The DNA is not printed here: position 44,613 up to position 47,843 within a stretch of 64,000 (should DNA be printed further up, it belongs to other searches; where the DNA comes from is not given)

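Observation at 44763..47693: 976-aa leucine-rich-repeat protein with a novel Cys/His-motif N-terminal domain, a eukaryote-like effector candidate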

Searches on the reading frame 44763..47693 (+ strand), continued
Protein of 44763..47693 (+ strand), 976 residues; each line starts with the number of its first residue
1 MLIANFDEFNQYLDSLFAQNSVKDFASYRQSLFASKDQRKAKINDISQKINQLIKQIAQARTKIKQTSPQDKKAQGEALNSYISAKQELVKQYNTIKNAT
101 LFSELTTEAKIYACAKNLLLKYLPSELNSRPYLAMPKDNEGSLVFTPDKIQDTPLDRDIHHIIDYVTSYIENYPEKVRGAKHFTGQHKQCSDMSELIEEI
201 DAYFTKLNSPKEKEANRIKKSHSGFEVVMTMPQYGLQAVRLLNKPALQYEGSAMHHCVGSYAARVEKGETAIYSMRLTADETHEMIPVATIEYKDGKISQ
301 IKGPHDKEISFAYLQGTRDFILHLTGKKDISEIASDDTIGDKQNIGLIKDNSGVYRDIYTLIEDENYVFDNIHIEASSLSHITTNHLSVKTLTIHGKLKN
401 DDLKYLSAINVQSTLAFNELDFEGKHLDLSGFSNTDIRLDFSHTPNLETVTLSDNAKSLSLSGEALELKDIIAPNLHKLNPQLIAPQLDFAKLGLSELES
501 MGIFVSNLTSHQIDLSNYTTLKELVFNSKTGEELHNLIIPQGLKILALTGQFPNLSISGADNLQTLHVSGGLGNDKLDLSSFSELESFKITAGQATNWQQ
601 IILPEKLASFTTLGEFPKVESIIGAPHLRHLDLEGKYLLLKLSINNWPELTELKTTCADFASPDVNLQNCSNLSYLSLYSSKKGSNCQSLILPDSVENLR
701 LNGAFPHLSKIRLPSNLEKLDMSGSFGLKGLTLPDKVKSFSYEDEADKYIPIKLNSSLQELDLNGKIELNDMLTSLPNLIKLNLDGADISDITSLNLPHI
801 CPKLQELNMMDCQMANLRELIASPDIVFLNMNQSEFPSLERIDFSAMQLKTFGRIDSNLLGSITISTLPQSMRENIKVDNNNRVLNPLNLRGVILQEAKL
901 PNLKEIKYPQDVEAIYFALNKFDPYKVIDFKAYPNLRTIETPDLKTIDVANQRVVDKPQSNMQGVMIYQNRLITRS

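Call 44: fold_search(model_id=the predicted structure, library=pdb)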
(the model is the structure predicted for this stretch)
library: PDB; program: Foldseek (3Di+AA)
matches with E <= 10: 215; with E <= 0.001: 18
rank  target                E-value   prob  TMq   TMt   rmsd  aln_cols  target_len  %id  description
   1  6nyr_A                7.2e-09  1.00  0.23  0.30  13.4       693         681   14  The crystal structure of CroV588 a novel circular LRR protein structure (released 2020-08-12)
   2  6nyr_B                6.7e-07  1.00  0.22  0.29  14.1       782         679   14  The crystal structure of CroV588 a novel circular LRR protein structure (released 2020-08-12)
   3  4lsx_A                3.6e-06  1.00  0.17  0.20  15.5       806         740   13  Plant steroid receptor ectodomain bound to brassinolide and SERK1 co-receptor ectodomain (released 2013-09-04)
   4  5y3m_A                1.3e-05  1.00  0.22  0.27  12.5       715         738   13  Crystal structure of bovine TLR9 in complex with two DNAs (CpG DNA and TCGTTT DNA) (released 2018-04-18)
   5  6fif_A                1.6e-05  1.00  0.20  0.23  15.0       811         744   12  Crystal structure of the BRI1 Gly644-Asp (bri1-6) mutant from Arabidopsis thaliana. (released 2018-01-31)
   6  3riz_A                2.2e-05  1.00  0.21  0.25  15.5       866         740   13  Crystal structure of the plant steroid receptor BRI1 ectodomain (released 2011-06-22)
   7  4m7e_B                9.6e-05  1.00  0.22  0.27  15.3       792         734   14  Structural insight into BL-induced activation of the BRI1-BAK1 complex (released 2013-10-16)
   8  7tvf_A                1.1e-04  1.00  0.24  0.40   9.2       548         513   15  Crystal structure of the SHOC2-MRAS-PP1CA (SMP) complex to a resolution of 2.17 Angstrom (released 2022-05-04)
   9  8wqt_A                1.3e-04  1.00  0.23  0.33  12.2       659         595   13  Cryo-EM Structure of Mouse TLR4/MD-2/DLAM1 complex (released 2024-10-16)
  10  4u09_B                1.4e-04  1.00  0.19  0.39   9.3       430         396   15  Structure of Leptospira interrogans LRR protein LIC12759 (released 2015-06-03)
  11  6fnw                  1.7e-04  1.00  0.16  0.32  10.5       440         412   13  Structure of a volume-regulated anion channel of the LRRC8 family (released 2018-05-16)
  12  3a7c_A                1.7e-04  1.00  0.17  0.25  13.1       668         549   12  Crystal structure of TLR2-PE-DTPA complex (released 2009-11-24)
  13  9kb8_A                2.2e-04  1.00  0.17  0.21  11.9       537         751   15  Cryo-EM structure of LGR4-RSPO2-ZNRF3 complex (1:1:2) (released 2025-10-15)
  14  8xum_A                3.2e-04  1.00  0.18  0.21  11.6       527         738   14  Structure of LGR4 with RSPO2 (released 2025-01-15)
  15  6obn_D                4.0e-04  0.96  0.11  0.23  13.2       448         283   14  The crystal structure of coexpressed SDS22:PP1 complex (released 2019-09-18)
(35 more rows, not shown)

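Call 71: search_protein_families(library=pfam, alignment_id=A1, max_evalue=0.01)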
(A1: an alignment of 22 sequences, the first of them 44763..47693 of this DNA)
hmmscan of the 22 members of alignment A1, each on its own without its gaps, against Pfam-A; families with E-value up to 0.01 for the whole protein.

A. member 1, window:44763-47693:+ (976 aa): 4 families
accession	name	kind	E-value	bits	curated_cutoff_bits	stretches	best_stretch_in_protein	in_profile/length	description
PF14284.11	PcfJ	-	7.4e-13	49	25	1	211-308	40-137/147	PcfJ-like protein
PF23952.1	LRR_EndoS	-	4.1e-07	30.7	27.9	0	772-860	40-105/116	Endo-beta-N-acetylglucosaminidase EndoS LRR domain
PF12799.13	LRR_4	-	0.001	19.7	27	0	757-795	2-42/44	Leucine Rich repeats (2 copies)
PF22638.1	FlgK_D1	-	0.0012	18.9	28.6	1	18-103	46-126/233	Flagellar hook-associated protein FlgK helical domain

B. families by the number of members that match (of 22 scanned): 9 families
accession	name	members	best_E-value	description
PF14284.11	PcfJ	22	3.7e-14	PcfJ-like protein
PF12799.13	LRR_4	8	1.1e-07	Leucine Rich repeats (2 copies)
PF23952.1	LRR_EndoS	7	1.8e-08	Endo-beta-N-acetylglucosaminidase EndoS LRR domain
PF23598.1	LRR_14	3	0.00056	Leucine-rich repeat region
PF13855.12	LRR_8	2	0.00011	Leucine rich repeat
PF24141.1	LRR_ComC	1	0.0008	EGF-like domain-containing protein ComC LRR domain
PF05008.21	V-SNARE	1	0.00093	Vesicle transport v-SNARE protein N-terminus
PF22638.1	FlgK_D1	1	0.0012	Flagellar hook-associated protein FlgK helical domain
PF05725.18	FNIP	1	0.0033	FNIP Repeat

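Call 72: find_encoding_contigs(protein=P0016, flank=5000, max_places=1)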
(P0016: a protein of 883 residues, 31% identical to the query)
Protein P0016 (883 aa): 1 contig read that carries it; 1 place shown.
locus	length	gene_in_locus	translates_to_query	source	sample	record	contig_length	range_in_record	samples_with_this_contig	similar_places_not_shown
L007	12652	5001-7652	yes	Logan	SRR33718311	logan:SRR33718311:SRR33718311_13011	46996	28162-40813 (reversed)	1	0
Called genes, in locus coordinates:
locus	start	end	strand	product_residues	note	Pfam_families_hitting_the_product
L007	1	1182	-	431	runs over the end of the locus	PF12801:Fer4_5, PF12801:Fer4_5 (weak), PF13237:Fer4_10 (weak), PF13187:Fer4_9, PF13237:Fer4_10, PF14697:Fer4_21, PF00037:Fer4, PF12837:Fer4_6, +15 more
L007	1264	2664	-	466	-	-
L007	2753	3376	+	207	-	-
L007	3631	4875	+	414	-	-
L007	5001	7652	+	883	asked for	PF14284:PcfJ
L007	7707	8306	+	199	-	PF00300:His_Phos_1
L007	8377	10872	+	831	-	PF14284:PcfJ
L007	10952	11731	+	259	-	-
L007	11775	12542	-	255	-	PF23023:Anti-Pycsar_Apyc1, PF00753:Lactamase_B, PF13483:Lactamase_B_3 (weak), PF16661:Lactamase_B_6 (weak), PF12706:Lactamase_B_2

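Call 73: find_encoding_contigs(protein=P0010, flank=5000, max_places=1)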
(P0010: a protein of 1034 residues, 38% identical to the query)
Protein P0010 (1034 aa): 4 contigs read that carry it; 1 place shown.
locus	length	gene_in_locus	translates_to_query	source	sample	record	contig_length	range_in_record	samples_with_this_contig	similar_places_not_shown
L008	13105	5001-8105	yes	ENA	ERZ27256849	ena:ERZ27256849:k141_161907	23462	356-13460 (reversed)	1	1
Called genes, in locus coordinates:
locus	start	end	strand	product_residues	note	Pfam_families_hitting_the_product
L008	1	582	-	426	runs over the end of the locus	PF00109:ketoacyl-synt, PF02801:Ketoacyl-synt_C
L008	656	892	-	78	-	PF00550:PP-binding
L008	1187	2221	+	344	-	PF00919:UPF0004, PF04055:Radical_SAM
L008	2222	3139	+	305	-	PF02881:SRP54_N, PF06414:Zeta_toxin (weak), PF13604:AAA_30 (weak), PF20720:nSTAND3 (faint), PF00448:SRP54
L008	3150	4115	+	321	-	PF17101:Stealth_CR1 (weak), PF11380:Stealth_CR2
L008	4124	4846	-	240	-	PF02585:PIG-L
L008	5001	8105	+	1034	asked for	PF14284:PcfJ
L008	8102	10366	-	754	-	-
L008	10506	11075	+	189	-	PF00160:Pro_isomerase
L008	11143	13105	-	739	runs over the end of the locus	PF00521:DNA_topoisoIV, PF03989:DNA_gyraseA_C (faint)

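Call 74: find_encoding_contigs(protein=P0020, flank=5000, max_places=1)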
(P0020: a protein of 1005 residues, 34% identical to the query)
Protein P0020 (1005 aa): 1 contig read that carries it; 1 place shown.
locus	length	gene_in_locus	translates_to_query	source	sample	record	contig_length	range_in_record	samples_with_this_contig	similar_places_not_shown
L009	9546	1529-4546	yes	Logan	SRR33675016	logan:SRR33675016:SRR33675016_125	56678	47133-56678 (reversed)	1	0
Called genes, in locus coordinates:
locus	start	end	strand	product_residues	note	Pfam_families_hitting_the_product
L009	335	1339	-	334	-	PF15891:Nuc_deoxyri_tr2, PF12850:Metallophos_2 (faint)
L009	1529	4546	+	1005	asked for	PF14284:PcfJ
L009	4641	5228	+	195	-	-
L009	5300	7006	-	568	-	PF20434:BD-FAE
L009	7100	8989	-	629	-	PF13174:TPR_6 (faint), PF13181:TPR_8 (faint), PF13428:TPR_14 (faint), PF13432:TPR_16 (faint), PF23914:TPR_CcmH_CycH (faint), PF13424:TPR_12 (weak), PF00515:TPR_1 (weak), PF07719:TPR_2 (weak), +5 more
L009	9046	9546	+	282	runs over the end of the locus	PF03167:UDG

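Call 75: find_encoding_contigs(protein=P0023, flank=5000, max_places=1)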
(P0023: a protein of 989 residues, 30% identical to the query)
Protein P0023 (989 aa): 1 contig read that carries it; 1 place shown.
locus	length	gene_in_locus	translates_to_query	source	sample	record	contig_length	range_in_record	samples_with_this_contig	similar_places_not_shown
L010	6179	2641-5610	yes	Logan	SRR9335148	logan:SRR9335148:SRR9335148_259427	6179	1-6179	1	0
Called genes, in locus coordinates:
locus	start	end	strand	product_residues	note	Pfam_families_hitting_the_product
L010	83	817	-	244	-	-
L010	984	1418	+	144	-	-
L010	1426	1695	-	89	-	-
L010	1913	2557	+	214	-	PF01613:Flavin_Reduct, PF00301:Rubredoxin, PF21349:RUBY_RBDX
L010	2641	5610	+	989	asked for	PF14284:PcfJ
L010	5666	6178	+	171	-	?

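Call 100: search_protein_families(library=pfam, proteins=[L007:11775-12542:-, L010:5666-6178:+, L004:9105-9518:+, L008:8102-10366:-, L007:3631-4875:+], max_evalue=0.01)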
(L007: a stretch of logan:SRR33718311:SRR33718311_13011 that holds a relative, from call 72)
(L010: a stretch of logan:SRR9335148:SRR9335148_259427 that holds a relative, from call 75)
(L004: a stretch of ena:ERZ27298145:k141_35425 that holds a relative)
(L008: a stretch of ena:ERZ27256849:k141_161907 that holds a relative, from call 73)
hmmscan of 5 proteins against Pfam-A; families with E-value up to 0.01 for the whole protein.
L007:11775-12542:- (255 aa): 5 families
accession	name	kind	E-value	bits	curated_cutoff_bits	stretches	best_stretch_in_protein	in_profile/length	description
PF12706.13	Lactamase_B_2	-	1.2e-26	94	27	1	47-226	3-199/200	Beta-lactamase superfamily domain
PF00753.33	Lactamase_B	-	8.5e-17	62.2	22.7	1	37-155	8-128/196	Metallo-beta-lactamase superfamily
PF13483.12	Lactamase_B_3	-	4.4e-07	30.5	24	1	36-169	8-97/160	Beta-lactamase superfamily domain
PF16661.11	Lactamase_B_6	-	7e-06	26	27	1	43-102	5-72/193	Metallo-beta-lactamase superfamily domain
PF23023.1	Anti-Pycsar_Apyc1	-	0.00031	20.7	50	1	41-87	26-74/250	Anti-Pycsar protein Apyc1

L010:5666-6178:+ (171 aa): 0 families

L004:9105-9518:+ (137 aa): 0 families

L008:8102-10366:- (754 aa): 0 families

L007:3631-4875:+ (414 aa): 0 families
